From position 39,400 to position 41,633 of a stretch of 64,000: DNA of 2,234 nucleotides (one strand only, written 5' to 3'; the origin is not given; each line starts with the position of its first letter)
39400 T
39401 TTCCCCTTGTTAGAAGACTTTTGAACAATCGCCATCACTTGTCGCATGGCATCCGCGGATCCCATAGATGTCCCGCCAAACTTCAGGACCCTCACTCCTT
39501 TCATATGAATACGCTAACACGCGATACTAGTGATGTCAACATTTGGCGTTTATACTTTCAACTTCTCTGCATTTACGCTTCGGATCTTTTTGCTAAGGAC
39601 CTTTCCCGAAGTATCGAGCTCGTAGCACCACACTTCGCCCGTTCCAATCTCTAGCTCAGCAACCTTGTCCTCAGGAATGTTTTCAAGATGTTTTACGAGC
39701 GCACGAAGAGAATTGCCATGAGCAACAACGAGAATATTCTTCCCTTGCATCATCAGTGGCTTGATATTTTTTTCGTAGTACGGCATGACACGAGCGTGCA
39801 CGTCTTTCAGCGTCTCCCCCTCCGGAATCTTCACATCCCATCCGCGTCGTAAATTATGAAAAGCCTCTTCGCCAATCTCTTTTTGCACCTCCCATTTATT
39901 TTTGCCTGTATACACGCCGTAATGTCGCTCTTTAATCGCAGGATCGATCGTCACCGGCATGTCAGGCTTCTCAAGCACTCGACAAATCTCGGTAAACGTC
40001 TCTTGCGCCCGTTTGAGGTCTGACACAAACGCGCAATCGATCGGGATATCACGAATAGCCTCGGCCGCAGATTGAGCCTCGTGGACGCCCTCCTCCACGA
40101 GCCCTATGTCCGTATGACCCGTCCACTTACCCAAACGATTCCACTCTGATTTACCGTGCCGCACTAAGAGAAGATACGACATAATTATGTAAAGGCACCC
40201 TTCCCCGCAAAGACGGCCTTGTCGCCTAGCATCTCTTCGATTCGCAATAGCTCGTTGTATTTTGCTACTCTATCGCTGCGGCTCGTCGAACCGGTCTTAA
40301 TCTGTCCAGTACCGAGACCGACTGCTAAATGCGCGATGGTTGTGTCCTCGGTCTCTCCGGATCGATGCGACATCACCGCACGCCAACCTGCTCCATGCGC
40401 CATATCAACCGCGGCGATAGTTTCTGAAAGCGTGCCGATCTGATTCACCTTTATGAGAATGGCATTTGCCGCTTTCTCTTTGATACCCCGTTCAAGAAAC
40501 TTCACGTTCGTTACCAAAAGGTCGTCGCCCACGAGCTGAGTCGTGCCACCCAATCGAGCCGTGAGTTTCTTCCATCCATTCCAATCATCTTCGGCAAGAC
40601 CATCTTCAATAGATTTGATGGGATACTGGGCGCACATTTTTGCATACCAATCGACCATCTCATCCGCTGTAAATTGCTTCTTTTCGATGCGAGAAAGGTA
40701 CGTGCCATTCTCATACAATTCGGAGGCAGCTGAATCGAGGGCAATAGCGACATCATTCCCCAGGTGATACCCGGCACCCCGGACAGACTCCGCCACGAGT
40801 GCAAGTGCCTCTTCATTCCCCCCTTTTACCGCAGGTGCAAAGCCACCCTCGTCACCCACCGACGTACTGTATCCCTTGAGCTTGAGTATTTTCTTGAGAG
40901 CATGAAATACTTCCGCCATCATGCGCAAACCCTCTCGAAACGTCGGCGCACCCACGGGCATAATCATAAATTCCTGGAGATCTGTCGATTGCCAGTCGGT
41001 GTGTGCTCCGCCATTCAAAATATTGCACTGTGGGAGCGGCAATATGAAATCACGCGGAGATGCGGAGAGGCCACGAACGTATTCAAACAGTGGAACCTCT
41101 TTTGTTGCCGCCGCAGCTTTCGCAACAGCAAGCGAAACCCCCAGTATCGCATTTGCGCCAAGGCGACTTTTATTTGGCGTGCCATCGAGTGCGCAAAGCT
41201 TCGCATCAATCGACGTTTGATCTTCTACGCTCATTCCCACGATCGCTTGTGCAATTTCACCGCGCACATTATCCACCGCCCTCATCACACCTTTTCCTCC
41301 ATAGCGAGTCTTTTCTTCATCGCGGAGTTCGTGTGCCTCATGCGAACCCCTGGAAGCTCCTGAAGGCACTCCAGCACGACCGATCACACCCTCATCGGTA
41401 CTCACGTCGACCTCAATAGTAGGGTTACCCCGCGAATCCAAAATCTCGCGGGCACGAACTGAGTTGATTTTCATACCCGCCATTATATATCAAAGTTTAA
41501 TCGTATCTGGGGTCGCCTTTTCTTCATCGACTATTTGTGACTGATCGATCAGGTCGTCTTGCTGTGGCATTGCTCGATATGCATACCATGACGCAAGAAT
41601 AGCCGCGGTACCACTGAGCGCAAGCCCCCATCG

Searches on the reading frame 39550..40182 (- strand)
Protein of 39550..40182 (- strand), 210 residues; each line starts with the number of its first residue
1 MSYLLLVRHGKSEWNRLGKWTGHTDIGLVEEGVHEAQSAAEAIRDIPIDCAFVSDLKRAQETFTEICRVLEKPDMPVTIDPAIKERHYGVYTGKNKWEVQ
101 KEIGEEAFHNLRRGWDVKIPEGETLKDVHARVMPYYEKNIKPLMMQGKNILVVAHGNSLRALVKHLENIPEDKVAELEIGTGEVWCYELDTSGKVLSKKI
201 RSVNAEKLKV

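Call 26: search_solved_structures(query=window:39550-40182:-, max_evalue=0.00001)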
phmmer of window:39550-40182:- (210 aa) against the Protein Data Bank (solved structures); distinct sequences matched with E-value up to 0.00001: 68 (the best 60 are shown).
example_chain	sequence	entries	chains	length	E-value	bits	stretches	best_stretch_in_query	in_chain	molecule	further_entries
1fzt_A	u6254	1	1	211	1.5e-43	152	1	3-200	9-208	PHOSPHOGLYCERATE MUTASE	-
5vve_A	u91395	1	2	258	5.1e-38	133.9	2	4-124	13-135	Phosphoglycerate mutase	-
1e58_A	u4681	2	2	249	5.7e-38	133.7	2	3-122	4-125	PHOSPHOGLYCERATE MUTASE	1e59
1xq9_A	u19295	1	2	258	5.3e-36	127.3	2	4-121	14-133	phosphoglycerate mutase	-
4emb_A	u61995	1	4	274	1.2e-35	126.2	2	3-136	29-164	2,3-bisphosphoglycerate-dependent phosphoglycerate mutase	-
4odi_A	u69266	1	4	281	2.1e-35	125.4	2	4-121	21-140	Phosphoglycerate mutase PGMII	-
6h26_A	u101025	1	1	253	4.3e-35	124.3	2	4-121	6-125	Phosphoglycerate mutase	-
5um0_A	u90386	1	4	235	4.7e-35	124.2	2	119-198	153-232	2,3-bisphosphoglycerate-dependent phosphoglycerate mutase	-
3kkk_A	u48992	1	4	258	9.4e-35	123.2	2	4-121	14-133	Phosphoglycerate mutase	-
5zs8_C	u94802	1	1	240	1.3e-34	122.8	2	118-195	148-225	Phosphoglycerate mutase 1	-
5zrm_B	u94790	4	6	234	1.4e-34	122.7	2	118-194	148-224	Phosphoglycerate mutase 1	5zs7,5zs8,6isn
5zs7_B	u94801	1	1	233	1.5e-34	122.6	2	118-194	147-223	Phosphoglycerate mutase 1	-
1qhf_A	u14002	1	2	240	1.7e-34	122.4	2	4-120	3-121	PROTEIN (PHOSPHOGLYCERATE MUTASE)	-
1yfk_A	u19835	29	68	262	1.8e-34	122.3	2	118-195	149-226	Phosphoglycerate mutase 1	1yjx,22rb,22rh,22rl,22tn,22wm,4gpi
1bq3_D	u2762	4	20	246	1.9e-34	122.2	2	4-120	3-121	PROTEIN (PHOSPHOGLYCERATE MUTASE 1) | PHOSPHOGLYCERATE MUTASE 1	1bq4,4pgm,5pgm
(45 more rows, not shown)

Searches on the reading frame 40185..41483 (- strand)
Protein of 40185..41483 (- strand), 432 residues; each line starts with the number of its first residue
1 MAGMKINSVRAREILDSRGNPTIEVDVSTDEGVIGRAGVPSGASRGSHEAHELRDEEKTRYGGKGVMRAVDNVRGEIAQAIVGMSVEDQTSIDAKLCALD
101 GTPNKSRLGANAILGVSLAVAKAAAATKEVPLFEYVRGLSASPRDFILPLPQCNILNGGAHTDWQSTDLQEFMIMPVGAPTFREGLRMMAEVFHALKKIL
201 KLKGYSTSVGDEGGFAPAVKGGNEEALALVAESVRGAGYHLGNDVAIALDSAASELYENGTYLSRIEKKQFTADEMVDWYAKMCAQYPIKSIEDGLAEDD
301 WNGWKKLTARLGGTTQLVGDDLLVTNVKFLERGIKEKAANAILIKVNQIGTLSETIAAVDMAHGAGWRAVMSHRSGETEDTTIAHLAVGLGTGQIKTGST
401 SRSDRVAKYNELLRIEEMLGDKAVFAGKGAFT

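Call 23: find_encoding_contigs(protein=window:40185-41483:-, flank=10000, max_places=1)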
Protein window:40185-41483:- (432 aa): 6 contigs read that carry it; 1 place shown.
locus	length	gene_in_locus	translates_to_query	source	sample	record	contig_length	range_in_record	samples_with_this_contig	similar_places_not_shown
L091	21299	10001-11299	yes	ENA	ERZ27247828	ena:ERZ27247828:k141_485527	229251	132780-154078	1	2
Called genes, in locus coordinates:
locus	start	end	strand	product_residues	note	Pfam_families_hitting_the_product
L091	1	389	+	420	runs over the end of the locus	PF00989:PAS (faint), PF08447:PAS_3, PF00512:HisKA, PF02518:HATPase_c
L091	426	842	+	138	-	PF00072:Response_reg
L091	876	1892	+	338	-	PF01018:GTP1_OBG, PF01926:MMR_HSR1, PF02421:FeoB_N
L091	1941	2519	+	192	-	PF04011:LemA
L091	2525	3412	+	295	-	PF04536:TPM_phosphatase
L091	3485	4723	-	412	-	PF00890:FAD_binding_2, PF01266:DAO (weak), PF01494:FAD_binding_3, PF03486:HI0933_like, PF12831:FAD_oxidored, PF13450:NAD_binding_8 (weak), PF13738:Pyr_redox_3 (weak), PF22780:HI0933_like_1st, +3 more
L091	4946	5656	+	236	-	PF09335:VTT_dom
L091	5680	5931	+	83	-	PF04304:DUF454 (weak), PF09656:PGPGW (weak)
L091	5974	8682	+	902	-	PF00690:Cation_ATPase_N, PF00122:E1-E2_ATPase, PF00702:Hydrolase, PF13246:Cation_ATPase, PF12710:HAD (weak), PF00689:Cation_ATPase_C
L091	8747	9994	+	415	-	PF05977:MFS_3, PF07690:MFS_1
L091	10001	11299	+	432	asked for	PF03952:Enolase_N, PF00113:Enolase_C, PF13378:MR_MLE_C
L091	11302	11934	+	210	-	PF00300:His_Phos_1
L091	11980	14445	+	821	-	PF00696:AA_kinase, PF13840:ACT_7 (weak), PF22468:ACT_9, PF01842:ACT (weak), PF22468:ACT_9, PF03447:NAD_binding_3, PF00742:Homoserine_dh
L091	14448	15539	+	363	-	PF01118:Semialdhyde_dh, PF02774:Semialdhyde_dhC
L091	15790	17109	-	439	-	PF00206:Lyase_1, PF10415:FumaraseC_C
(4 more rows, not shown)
